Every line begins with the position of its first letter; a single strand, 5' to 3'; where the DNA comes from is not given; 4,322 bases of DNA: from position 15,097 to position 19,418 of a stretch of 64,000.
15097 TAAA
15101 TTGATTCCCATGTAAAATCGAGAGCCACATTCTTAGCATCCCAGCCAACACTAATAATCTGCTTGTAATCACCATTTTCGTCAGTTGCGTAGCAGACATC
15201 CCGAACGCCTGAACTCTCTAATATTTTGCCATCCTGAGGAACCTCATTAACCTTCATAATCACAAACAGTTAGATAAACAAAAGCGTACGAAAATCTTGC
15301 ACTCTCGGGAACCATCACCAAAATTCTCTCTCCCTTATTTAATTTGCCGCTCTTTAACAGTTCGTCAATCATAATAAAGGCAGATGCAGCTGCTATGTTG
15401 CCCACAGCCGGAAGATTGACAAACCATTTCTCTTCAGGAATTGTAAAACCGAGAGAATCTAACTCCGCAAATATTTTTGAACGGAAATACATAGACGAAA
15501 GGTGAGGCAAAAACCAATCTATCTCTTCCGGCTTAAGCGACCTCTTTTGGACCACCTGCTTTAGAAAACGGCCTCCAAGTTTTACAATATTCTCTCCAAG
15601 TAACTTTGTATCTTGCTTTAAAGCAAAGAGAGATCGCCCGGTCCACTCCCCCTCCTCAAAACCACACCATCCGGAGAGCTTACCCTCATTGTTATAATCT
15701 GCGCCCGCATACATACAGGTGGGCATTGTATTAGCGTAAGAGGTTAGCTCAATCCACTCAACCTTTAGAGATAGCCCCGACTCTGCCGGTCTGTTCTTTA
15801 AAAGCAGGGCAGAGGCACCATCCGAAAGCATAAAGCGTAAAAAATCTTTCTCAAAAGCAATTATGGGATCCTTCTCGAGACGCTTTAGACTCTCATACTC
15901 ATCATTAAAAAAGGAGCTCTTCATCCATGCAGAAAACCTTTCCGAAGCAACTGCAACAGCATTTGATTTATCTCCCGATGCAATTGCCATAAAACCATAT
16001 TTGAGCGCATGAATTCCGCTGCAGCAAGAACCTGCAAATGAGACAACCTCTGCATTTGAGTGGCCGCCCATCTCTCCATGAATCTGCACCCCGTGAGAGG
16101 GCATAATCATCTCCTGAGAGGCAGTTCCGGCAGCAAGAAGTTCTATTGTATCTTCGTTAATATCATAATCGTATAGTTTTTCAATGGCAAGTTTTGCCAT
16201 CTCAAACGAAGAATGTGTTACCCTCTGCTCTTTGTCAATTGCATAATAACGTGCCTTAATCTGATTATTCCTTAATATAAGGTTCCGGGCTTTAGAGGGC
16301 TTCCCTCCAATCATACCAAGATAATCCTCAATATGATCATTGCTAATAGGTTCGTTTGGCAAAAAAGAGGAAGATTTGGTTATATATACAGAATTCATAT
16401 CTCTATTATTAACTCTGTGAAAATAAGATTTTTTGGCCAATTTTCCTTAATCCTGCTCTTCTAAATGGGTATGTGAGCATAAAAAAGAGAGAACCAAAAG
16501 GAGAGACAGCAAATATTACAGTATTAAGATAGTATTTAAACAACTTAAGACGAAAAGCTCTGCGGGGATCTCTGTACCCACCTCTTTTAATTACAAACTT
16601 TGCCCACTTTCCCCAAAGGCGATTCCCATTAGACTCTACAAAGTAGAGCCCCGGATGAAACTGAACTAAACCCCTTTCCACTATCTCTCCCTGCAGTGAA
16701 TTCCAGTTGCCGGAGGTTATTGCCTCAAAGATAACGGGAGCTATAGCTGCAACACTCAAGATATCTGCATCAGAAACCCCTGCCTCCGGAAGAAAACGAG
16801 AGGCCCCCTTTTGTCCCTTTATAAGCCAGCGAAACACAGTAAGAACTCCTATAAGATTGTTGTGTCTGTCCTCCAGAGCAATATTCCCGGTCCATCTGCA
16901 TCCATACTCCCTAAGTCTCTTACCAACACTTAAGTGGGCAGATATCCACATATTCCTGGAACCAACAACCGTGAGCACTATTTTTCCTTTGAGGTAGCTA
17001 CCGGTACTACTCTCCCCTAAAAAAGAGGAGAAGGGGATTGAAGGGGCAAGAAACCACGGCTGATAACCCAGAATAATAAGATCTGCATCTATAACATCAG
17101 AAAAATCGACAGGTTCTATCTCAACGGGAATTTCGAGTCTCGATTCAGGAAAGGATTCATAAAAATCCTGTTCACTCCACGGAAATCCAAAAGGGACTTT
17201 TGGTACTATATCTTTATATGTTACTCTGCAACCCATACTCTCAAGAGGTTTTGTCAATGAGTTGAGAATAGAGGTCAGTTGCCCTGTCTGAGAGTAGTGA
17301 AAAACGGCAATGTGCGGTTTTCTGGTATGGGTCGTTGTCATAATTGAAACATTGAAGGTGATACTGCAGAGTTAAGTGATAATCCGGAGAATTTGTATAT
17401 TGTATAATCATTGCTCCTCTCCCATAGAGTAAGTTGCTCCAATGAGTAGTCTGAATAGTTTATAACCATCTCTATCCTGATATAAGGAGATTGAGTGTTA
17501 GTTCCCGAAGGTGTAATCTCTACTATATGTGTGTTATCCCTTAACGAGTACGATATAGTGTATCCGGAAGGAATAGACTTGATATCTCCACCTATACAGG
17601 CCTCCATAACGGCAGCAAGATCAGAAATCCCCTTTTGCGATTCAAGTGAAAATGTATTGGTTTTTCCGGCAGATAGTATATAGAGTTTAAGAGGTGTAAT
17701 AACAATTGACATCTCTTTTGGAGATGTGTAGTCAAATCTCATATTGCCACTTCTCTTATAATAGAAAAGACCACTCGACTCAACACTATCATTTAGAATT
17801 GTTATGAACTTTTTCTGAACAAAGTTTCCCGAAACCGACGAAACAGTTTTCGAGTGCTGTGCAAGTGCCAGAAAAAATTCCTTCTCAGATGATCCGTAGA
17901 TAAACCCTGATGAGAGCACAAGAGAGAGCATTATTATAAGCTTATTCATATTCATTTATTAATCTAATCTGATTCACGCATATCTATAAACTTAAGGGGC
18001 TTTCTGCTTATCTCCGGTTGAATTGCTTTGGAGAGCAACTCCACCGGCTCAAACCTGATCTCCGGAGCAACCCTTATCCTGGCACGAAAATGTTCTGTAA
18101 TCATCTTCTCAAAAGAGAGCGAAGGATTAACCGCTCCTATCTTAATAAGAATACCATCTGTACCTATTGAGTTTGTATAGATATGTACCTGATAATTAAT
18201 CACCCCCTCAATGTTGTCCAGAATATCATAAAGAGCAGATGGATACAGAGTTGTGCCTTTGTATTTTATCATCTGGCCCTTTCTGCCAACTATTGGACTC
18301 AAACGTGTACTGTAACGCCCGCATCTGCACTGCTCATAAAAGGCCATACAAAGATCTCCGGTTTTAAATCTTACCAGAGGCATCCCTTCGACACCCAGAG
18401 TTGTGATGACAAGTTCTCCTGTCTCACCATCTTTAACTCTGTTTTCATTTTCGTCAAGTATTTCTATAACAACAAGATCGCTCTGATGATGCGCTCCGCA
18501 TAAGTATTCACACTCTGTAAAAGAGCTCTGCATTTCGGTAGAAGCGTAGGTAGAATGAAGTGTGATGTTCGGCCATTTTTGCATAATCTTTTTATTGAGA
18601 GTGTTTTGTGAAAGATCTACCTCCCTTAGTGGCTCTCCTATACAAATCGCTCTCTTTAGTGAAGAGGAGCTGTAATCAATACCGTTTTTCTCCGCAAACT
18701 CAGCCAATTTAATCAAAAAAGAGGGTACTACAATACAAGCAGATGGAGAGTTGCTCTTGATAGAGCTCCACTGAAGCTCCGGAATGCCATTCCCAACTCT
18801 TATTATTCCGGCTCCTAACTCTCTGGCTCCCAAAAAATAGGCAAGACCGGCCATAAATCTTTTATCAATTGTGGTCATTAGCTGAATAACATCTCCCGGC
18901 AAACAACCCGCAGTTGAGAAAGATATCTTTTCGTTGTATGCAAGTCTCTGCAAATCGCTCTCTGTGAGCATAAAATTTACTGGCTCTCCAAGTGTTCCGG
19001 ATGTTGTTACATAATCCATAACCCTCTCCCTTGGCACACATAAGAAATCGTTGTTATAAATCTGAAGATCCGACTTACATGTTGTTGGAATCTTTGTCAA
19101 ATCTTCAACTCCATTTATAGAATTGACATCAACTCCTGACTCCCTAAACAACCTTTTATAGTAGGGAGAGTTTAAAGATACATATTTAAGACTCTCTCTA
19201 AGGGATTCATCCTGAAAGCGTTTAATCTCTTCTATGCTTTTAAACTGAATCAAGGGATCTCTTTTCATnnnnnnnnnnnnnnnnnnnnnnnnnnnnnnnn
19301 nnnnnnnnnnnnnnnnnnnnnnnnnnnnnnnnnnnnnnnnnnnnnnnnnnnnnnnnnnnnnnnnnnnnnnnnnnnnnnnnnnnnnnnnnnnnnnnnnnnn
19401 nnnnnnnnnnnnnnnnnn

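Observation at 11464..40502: Complete flexirubin-type APE-DAR cluster with a non-canonical tailoring set in a probable anaerobe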

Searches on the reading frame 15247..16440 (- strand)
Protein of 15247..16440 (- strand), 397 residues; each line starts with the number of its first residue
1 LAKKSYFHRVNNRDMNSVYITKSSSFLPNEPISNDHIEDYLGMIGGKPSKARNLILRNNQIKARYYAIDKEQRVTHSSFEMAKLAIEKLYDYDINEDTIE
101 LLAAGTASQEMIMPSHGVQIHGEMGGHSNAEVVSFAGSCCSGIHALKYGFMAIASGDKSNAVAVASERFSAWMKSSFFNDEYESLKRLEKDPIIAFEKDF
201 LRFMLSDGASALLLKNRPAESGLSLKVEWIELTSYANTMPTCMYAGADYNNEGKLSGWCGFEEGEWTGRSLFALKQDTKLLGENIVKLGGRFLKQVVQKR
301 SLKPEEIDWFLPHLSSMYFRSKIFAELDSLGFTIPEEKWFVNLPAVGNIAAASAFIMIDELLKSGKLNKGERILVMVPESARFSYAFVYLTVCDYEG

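Call 3: search_protein_families(library=pfam, proteins=[window:15247-16440:-])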
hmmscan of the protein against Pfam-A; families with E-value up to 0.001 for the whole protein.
window:15247-16440:- (397 aa): 2 families
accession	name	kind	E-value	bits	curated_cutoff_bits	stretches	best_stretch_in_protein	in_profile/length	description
PF08541.16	ACP_syn_III_C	-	5e-12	46.2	26.6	1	298-376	2-75/90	3-Oxoacyl-[acyl-carrier-protein (ACP)] synthase III C terminal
PF08545.16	ACP_syn_III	-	0.00094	19.5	24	0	138-173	6-41/80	3-Oxoacyl-[acyl-carrier-protein (ACP)] synthase III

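Call 6: search_protein_families(library=ncbifam, proteins=[window:15247-16440:-], max_evalue=0.00001)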
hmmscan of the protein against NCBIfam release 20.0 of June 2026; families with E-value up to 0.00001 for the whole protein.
window:15247-16440:- (397 aa): 8 families
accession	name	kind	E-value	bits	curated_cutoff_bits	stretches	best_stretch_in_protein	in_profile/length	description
NF005293.2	PRK06816.1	subfamily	3.7e-161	536.4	450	1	18-393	1-378/378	StlD/DarB family beta-ketosynthase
NF053539.1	resorcinol_DarB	exception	5.4e-161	535.9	550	1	17-393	2-377/377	dialkylresorcinol biosynthesis protein DarB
NF006829.0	PRK09352.1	subfamily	1.4e-23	83.4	249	2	203-376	157-306/322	beta-ketoacyl-ACP synthase 3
TIGR00747.1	fabH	subfamily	4.4e-20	72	292.1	2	19-173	4-146/322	beta-ketoacyl-ACP synthase III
NF006720.0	PRK09258.1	equivalog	3.7e-16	59.4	285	1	17-376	5-323/338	3-oxoacyl-ACP synthase III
NF005541.0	PRK07204.1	equivalog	2e-11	43.8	402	1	281-384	220-321/329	beta-ketoacyl-ACP synthase III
NF004623.0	PRK05963.1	equivalog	6.6e-10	38.8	437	0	276-377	218-314/328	beta-ketoacyl-ACP synthase III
TIGR01930.1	AcCoA-C-Actrans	subfamily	3.9e-06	26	240.55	0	81-172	24-116/385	acetyl-CoA C-acyltransferase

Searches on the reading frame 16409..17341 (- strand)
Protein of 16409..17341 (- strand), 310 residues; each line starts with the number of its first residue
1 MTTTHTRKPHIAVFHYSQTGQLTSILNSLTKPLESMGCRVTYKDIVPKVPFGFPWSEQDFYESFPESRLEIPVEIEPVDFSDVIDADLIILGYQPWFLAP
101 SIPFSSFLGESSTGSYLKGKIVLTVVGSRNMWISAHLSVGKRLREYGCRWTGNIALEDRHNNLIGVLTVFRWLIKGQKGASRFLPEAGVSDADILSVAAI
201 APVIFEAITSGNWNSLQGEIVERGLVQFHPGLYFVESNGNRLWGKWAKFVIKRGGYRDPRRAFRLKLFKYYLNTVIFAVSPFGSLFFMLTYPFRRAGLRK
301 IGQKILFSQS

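Call 3: search_protein_families(library=pfam, proteins=[window:16409-17341:-])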
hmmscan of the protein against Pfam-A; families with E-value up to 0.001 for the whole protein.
window:16409-17341:- (310 aa): 0 families

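Call 6: search_protein_families(library=ncbifam, proteins=[window:16409-17341:-], max_evalue=0.00001)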
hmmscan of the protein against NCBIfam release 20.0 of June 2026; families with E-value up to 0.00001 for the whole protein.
window:16409-17341:- (310 aa): 0 families

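Call 22: search_protein_families(library=ncbifam, proteins=[window:16409-17341:-], max_evalue=1)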
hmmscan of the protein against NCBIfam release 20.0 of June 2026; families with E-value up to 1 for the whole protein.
window:16409-17341:- (310 aa): 0 families

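Call 24: find_homologous_proteins(query=window:16409-17341:-, max_evalue=0.00001)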
Query window:16409-17341:- (310 aa): 137 proteins with E <= 0.00001 among 8000 candidates; the best 120 are listed.
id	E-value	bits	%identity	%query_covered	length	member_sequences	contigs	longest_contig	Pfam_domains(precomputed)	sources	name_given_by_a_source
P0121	1.3e-203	693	98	100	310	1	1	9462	-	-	-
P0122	4.0e-190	649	90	100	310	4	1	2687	-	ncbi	-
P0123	1.7e-181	620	86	100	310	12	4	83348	-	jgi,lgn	jgi:hypothetical protein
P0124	1.3e-178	611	85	100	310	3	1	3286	-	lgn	-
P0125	4.6e-171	586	81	100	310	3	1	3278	-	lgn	-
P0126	2.3e-165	567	77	100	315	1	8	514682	-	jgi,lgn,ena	jgi:hypothetical protein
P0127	2.7e-134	465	64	100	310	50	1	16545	-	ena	-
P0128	2.8e-130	452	63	97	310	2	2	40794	-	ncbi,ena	-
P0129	1.3e-125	437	60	100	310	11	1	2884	-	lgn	-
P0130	4.4e-125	435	61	99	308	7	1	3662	-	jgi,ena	jgi:hypothetical protein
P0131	5.7e-121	421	58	100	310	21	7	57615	-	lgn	-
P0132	1.4e-119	417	57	100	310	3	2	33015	-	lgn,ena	-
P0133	8.4e-118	411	57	99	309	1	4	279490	-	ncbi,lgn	-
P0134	9.3e-116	404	58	97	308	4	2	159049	-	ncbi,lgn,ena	ncbi:MAG: hypothetical protein QMB82_05685 [Bacteroidales bacterium]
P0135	9.8e-116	404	58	97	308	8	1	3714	-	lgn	-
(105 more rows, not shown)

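Call 47: search_protein_families(library=pfam, proteins=[window:16409-17341:-], max_evalue=0.1)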
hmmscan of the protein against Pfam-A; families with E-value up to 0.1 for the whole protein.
window:16409-17341:- (310 aa): 0 families

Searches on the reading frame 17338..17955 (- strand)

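Call 3: search_protein_families(library=pfam, proteins=[window:17338-17955:-])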
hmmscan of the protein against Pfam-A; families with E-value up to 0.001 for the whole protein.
window:17338-17955:- (205 aa): 1 family
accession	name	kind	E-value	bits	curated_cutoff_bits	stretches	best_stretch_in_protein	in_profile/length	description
PF03548.22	LolA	-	3e-16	60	23.6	1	37-204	2-163/165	Outer membrane lipoprotein carrier protein LolA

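Call 6: search_protein_families(library=ncbifam, proteins=[window:17338-17955:-], max_evalue=0.00001)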
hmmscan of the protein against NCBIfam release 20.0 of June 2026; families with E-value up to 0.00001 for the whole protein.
window:17338-17955:- (205 aa): 2 families
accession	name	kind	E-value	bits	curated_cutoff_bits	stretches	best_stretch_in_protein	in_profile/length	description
NF053544.1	LolA2_flexi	equivalog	7e-37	126.8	125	1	11-204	15-207/208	flexirubin biosynthesis/transport protein LolA2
TIGR00547.2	lolA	equivalog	2.4e-12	46.7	112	1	28-204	21-190/202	outer membrane lipoprotein periplasmic chaperone LolA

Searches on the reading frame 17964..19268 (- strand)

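Call 3: search_protein_families(library=pfam, proteins=[window:17964-19268:-])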
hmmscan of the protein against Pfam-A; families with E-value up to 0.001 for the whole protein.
window:17964-19268:- (434 aa): 1 family
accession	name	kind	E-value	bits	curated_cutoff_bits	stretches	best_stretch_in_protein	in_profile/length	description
PF00501.34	AMP-binding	-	1.3e-11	44.3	29.9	1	89-290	170-376/384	AMP-binding enzyme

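Call 6: search_protein_families(library=ncbifam, proteins=[window:17964-19268:-], max_evalue=0.00001)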
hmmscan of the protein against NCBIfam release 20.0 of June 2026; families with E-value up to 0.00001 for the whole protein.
window:17964-19268:- (434 aa): 9 families
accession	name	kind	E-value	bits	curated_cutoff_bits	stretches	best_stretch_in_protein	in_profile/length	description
NF053551.1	FlxY_rubin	equivalog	5.8e-202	671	520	1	7-431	1-424/424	flexirubin biosynthesis putative acyl-CoA ligase FlxY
NF041878.1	paak_haloarch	equivalog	1.4e-52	178.8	700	1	10-381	8-376/427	phenylacetate--CoA ligase PaaK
NF045666.1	DVU1553_fam_AMP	equivalog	2.5e-45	155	300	1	11-329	19-330/331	DVU_1553 family AMP-dependent CoA ligase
TIGR02155.1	PA_CoA_ligase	equivalog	4.3e-45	154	646.3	1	11-382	4-369/422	phenylacetate--CoA ligase PaaK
TIGR03335.1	F390_ftsA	equivalog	2.7e-30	105.4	458.7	1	13-324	12-324/445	coenzyme F390 synthetase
NF041217.1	BagE_FevW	exception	6.5e-21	74.8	800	1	8-338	6-319/424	bagremycin/ferroverdin synthetase BagE/FevW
TIGR02304.1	aden_form_hyp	equivalog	7.8e-10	38.3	251.9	1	170-336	183-332/430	F390 synthetase-related protein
NF009071.0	PRK12406.1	subfamily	5.5e-07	28.4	701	1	83-291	155-359/510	acyl-CoA synthetase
TIGR01733.1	AA-adenyl-dom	subfamily_domain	3e-06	26.3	317.4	1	83-293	122-329/409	amino acid adenylation domain-containing protein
